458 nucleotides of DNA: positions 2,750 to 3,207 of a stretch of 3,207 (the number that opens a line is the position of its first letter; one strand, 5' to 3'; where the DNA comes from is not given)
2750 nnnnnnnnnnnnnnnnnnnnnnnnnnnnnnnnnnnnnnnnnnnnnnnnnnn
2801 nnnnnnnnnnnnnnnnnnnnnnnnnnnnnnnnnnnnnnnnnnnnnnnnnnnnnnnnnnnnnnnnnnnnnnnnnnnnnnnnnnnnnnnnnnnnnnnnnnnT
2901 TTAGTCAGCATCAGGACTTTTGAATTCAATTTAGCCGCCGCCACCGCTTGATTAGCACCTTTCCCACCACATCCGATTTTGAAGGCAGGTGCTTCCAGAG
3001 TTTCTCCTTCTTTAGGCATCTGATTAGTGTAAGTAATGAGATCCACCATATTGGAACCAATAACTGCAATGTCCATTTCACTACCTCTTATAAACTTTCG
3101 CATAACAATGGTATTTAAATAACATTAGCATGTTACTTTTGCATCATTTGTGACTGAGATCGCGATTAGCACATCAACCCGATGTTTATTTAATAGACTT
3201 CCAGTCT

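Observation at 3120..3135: Operator-like palindrome overlapping the candidate -10 of the operon promoter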

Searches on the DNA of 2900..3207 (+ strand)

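Call 7: search_dna_similar(query=window:2900-3207:+, collection=ecoli_genomes, mode=near, max_rows=12)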
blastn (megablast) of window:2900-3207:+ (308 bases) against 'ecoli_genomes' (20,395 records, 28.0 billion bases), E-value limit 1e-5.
Records with a match: 1602; places in all: 1670; records where one place covers at least 80% of the query: 1599.
Genomes with a match: 1601 of 5426; with a place that covers at least 80% of the query: 1598. Places per genome that has any: lowest 1, median 1, highest 2. On chromosomes: 1669 places; on plasmids: 1.
Best place of each record, by identity: >=99% 1586; 95-99% 16.
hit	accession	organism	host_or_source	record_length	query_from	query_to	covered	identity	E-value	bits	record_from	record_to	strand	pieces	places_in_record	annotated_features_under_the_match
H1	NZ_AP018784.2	Escherichia coli strain SK1144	-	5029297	1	308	100%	100.0%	2e-159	569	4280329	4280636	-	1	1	rbsK: ribokinase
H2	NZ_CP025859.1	Escherichia coli strain 504239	Homo sapiens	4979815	1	308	100%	100.0%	2e-159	569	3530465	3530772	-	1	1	rbsK: ribokinase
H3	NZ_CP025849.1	Escherichia coli strain 600468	Homo sapiens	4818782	1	308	100%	100.0%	2e-159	569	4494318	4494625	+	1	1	rbsK: ribokinase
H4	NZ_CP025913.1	Escherichia coli strain 203740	Homo sapiens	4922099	1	308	100%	100.0%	2e-159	569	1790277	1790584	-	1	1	rbsK: ribokinase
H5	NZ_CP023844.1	Escherichia coli strain 4/1-1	Homo sapiens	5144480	1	308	100%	100.0%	2e-159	569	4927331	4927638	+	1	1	PfkB family carbohydrate kinase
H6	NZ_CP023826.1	Escherichia coli strain 4/4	Homo sapiens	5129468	1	308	100%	100.0%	2e-159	569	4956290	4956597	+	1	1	rbsK: ribokinase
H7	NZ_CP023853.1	Escherichia coli strain 2/0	Homo sapiens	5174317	1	308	100%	100.0%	2e-159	569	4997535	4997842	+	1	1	rbsK: ribokinase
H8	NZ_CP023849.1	Escherichia coli strain 4/0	Homo sapiens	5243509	1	308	100%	100.0%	2e-159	569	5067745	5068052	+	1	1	rbsK: ribokinase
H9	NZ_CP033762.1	Escherichia coli strain FDAARGOS_536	Homo sapiens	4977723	1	308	100%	100.0%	2e-159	569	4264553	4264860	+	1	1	rbsK: ribokinase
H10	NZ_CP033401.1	Escherichia coli strain WCHEC020031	Homo sapiens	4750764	1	308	100%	100.0%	2e-159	569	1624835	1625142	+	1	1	rbsK: ribokinase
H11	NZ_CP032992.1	Escherichia coli strain W5-6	Jin River water W5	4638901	1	308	100%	100.0%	2e-159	569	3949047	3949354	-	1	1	rbsK: ribokinase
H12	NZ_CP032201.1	Escherichia coli strain AR_0086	missing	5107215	1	308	100%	100.0%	2e-159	569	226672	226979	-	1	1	rbsK: ribokinase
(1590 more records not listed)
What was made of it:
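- The window is 100% identical to E. coli chromosomes and is present in 1601 of 5426 complete genomes (call 7).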

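Call 9: get_annotated_region(hit=H1, flank=4000)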
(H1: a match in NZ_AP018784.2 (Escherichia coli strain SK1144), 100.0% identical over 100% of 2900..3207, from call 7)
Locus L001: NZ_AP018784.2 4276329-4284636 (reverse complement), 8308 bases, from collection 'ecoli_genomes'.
description: Escherichia coli strain SK1144 chromosome, complete genome
organism: Escherichia coli strain SK1144 (NCBI taxid 562)
replicon: chromosome; assembly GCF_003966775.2
host: -; source: -; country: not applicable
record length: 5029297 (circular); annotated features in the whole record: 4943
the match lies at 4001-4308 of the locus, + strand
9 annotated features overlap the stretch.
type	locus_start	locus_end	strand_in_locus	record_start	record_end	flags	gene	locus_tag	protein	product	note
CDS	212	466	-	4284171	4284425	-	-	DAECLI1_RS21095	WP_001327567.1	transposase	-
CDS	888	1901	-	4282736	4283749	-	-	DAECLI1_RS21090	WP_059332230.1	aldose 1-epimerase family protein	-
CDS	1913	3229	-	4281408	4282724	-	fucP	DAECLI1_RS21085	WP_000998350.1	L-fucose:H+ symporter permease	-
CDS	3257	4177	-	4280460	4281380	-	rbsK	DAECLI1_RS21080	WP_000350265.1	ribokinase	-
CDS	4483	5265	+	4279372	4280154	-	-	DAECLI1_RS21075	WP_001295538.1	DeoR family transcriptional regulator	-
CDS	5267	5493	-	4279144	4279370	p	-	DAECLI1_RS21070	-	acetolactate synthase small subunit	with IlvB catalyzes the formation of 2-acetolactate from pyruvate, the small subunit is required for full activity and ...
CDS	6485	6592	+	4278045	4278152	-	-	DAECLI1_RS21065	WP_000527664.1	alcohol dehydrogenase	-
CDS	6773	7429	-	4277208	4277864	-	acuR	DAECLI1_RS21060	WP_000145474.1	acrylate utilization transcriptional regulator AcuR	-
CDS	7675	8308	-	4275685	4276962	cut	-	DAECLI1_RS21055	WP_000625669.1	DUF2254 domain-containing protein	-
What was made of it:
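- On DeoR-type 16-bp operator (E. coli deoO1/deoO2): deoQ lies divergently 305 bp away (call 9).
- Checked: That is the RefSeq-annotated start (call 9; L001 coordinate = window coordinate + 1101).
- The gene order is deoX-deoP-deoK, then a divergent DeoR-family gene after 305 bp (call 9).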

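Call 39: search_dna_similar(query=L001:4178-4482:-, collection=ecoli_genomes, mode=near, rows=spread, max_rows=15)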
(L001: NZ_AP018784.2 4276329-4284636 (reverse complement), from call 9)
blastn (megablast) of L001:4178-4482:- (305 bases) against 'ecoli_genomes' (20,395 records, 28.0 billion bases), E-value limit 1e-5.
Records with a match: 1599; places in all: 1667; records where one place covers at least 80% of the query: 1599.
Genomes with a match: 1598 of 5426; with a place that covers at least 80% of the query: 1598. Places per genome that has any: lowest 1, median 1, highest 2. On chromosomes: 1666 places; on plasmids: 1.
Best place of each record, by identity: >=99% 1001; 95-99% 521; 90-95% 77.
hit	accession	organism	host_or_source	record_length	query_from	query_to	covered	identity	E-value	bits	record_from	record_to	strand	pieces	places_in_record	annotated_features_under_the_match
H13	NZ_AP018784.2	Escherichia coli strain SK1144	-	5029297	1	305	100%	100.0%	1e-157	564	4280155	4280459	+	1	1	none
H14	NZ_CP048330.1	Escherichia coli strain 10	environment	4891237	1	305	100%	100.0%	1e-157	564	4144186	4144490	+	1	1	none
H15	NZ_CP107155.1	Escherichia coli strain R11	human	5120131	1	305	100%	100.0%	1e-157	564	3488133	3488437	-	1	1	none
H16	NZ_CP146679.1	Escherichia coli strain MS 200-1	Homo sapiens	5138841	1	305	100%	100.0%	1e-157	564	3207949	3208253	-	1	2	none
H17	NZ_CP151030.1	Escherichia coli strain 19KM1863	Cat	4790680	1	305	100%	100.0%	1e-157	564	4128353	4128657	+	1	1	none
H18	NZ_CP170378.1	Escherichia coli strain 1428_w1_hybrid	Homo sapiens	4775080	1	305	100%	100.0%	1e-157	564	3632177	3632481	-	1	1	none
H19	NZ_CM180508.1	Escherichia coli strain E1648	Homo sapiens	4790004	1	305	100%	100.0%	1e-157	564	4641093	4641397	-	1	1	none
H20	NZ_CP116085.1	Escherichia coli strain DETEC-S566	ICU staff rectal swab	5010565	1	305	100%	99.7%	5e-156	558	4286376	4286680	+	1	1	none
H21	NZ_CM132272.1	Escherichia coli strain 20AR0354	Homo sapiens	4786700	1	305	100%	99.7%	5e-156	558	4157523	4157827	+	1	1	none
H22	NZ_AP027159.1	Escherichia coli strain 2313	Homo sapiens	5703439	1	305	100%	98.4%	2e-149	536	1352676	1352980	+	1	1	none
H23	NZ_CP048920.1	Escherichia coli strain SCU-101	Homo sapiens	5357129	1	305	100%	95.7%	5e-136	492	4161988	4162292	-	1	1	none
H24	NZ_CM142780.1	Escherichia coli strain GPEC1352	chicken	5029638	1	305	100%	95.7%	5e-136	492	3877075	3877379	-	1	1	none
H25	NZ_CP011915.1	Escherichia coli strain PSUO2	Gallus gallus domesticus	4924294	6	305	98%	95.3%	5e-131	475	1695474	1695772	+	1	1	none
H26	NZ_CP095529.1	Escherichia coli strain GN06156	Homo sapiens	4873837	6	305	98%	95.0%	6e-130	472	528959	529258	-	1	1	none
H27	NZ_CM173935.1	Escherichia coli strain E1624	Homo sapiens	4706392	10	305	97%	93.6%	5e-121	442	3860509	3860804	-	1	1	none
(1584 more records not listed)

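Call 40: get_annotated_region(hit=H23, flank=60)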
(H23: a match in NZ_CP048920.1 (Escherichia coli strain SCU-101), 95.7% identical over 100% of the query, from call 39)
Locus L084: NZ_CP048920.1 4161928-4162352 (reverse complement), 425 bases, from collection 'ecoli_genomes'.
description: Escherichia coli strain SCU-101 chromosome, complete genome
organism: Escherichia coli strain SCU-101 (NCBI taxid 562)
replicon: chromosome; assembly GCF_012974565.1
host: Homo sapiens; source: rectal swab from college student; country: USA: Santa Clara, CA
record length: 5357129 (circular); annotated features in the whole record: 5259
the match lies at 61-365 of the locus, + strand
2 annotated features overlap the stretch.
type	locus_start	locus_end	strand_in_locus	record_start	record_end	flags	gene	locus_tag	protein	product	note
CDS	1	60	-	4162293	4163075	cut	-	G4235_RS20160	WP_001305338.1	DeoR family transcriptional regulator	-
CDS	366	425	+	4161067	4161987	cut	rbsK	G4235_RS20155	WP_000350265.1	ribokinase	-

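Call 41: get_annotated_region(hit=H25, flank=60)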
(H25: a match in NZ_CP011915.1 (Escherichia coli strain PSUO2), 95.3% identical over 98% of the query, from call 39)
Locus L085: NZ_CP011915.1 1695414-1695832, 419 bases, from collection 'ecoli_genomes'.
description: Escherichia coli strain PSUO2 chromosome, complete genome
organism: Escherichia coli strain PSUO2 (NCBI taxid 562)
replicon: chromosome; assembly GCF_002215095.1
host: Gallus gallus domesticus; source: peritoneal cavity; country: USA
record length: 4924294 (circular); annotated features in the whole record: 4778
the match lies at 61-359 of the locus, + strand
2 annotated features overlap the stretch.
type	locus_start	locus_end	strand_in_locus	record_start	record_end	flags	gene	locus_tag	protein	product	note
CDS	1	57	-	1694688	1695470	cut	-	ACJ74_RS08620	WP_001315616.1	DeoR family transcriptional regulator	-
CDS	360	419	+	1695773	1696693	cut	rbsK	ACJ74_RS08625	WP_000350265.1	ribokinase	-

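Call 42: get_annotated_region(hit=H27, flank=60)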
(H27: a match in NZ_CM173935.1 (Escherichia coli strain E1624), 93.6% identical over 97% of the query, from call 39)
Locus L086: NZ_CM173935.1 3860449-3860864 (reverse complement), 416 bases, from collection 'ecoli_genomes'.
description: Escherichia coli strain E1624 chromosome, whole genome shotgun sequence
organism: Escherichia coli strain E1624 (NCBI taxid 562)
replicon: chromosome; assembly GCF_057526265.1
host: Homo sapiens; source: Diarrheal stool; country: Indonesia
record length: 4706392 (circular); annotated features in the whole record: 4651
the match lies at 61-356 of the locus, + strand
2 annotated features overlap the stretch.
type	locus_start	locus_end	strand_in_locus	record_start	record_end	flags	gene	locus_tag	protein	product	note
CDS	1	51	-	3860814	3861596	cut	-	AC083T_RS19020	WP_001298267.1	DeoR family transcriptional regulator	-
CDS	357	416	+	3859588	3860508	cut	rbsK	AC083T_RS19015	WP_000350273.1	ribokinase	-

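Call 43: get_annotated_region(hit=H22, flank=60)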
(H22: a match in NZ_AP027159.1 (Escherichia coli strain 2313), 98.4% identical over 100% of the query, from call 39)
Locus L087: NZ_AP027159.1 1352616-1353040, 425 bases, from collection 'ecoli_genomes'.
description: Escherichia coli strain 2313 chromosome, complete genome
organism: Escherichia coli strain 2313 (NCBI taxid 562)
replicon: chromosome; assembly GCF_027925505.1
host: Homo sapiens; source: missing; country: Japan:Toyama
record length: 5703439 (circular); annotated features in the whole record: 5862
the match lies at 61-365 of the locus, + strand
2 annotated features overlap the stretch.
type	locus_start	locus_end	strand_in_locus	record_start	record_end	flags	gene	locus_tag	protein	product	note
CDS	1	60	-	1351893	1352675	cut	-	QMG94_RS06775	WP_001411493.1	DeoR family transcriptional regulator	-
CDS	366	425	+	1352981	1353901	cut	rbsK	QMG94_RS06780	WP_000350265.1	ribokinase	-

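Call 46: search_rna_families(source=L001, start=4100, end=4560, threshold=evalue, max_evalue=1)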
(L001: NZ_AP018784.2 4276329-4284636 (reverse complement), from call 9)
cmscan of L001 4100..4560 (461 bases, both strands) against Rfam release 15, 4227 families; matches with E-value up to 1: 0.
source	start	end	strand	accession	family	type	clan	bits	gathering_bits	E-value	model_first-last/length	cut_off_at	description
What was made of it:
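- There is no Rfam match at E-values up to 1 (call 46).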

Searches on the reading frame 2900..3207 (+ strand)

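Call 45: search_protein_families(proteins=[L001:888-1901:-, L001:4483-5265:+], library=ncbifam, max_evalue=1e-10)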
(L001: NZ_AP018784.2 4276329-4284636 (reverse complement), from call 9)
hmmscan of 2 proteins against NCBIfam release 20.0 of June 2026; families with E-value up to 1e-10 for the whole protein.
L001:888-1901:- (337 aa): 0 families

L001:4483-5265:+ (260 aa): 7 families
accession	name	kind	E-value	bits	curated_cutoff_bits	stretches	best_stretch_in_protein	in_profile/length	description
NF007961.0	PRK10681.1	equivalog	2.5e-68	230.2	244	1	1-253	1-251/252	DNA-binding transcriptional repressor DeoR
NF041397.1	TranRegGlpR_Halo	equivalog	3.6e-23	82.5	300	1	6-253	4-250/253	HTH-type transcriptional regulator GlpR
NF007753.1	PRK10434.1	equivalog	4.9e-21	75.4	350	1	4-253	2-251/253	glucitol operon DNA-binding transcriptional repressor SrlR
NF040755.1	AgaR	equivalog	2.6e-16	59.5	260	1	6-253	5-254/256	transcriptional repressor AgaR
NF007316.0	PRK09802.1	equivalog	6.5e-14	51.8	351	1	4-253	14-265/269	DeoR family transcriptional regulator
NF040890.1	trans_reg_YgbI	equivalog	1e-12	48.1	400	1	7-252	5-249/253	DNA-binding transcriptional repressor YgbI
NF040887.2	trans_reg_YciT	exception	5.7e-12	45.8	450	1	10-251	6-242/246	DNA-binding transcriptional regulator YciT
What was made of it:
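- On DeoR-type 16-bp operator (E. coli deoO1/deoO2): DeoR is its best NCBIfam model (call 45).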

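Call 55: search_solved_structures(query=L001:4483-5262:+, max_evalue=0.001)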
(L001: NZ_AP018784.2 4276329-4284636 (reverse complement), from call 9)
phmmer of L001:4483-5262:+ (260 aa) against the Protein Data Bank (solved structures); distinct sequences matched with E-value up to 0.001: 1.
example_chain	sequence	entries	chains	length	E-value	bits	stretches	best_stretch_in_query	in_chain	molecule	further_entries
7l6l_A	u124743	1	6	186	4.9e-29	104.6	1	85-252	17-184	Deoxyribose operon repressor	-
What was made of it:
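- On DeoR-type 16-bp operator (E. coli deoO1/deoO2): The only solved relative is the DeoR effector domain, 7L6L, with no DNA complex (call 55).
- Tried and rejected: The PDB has no DeoR-family/DNA complex from which to derive half-site orientation (call 55).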
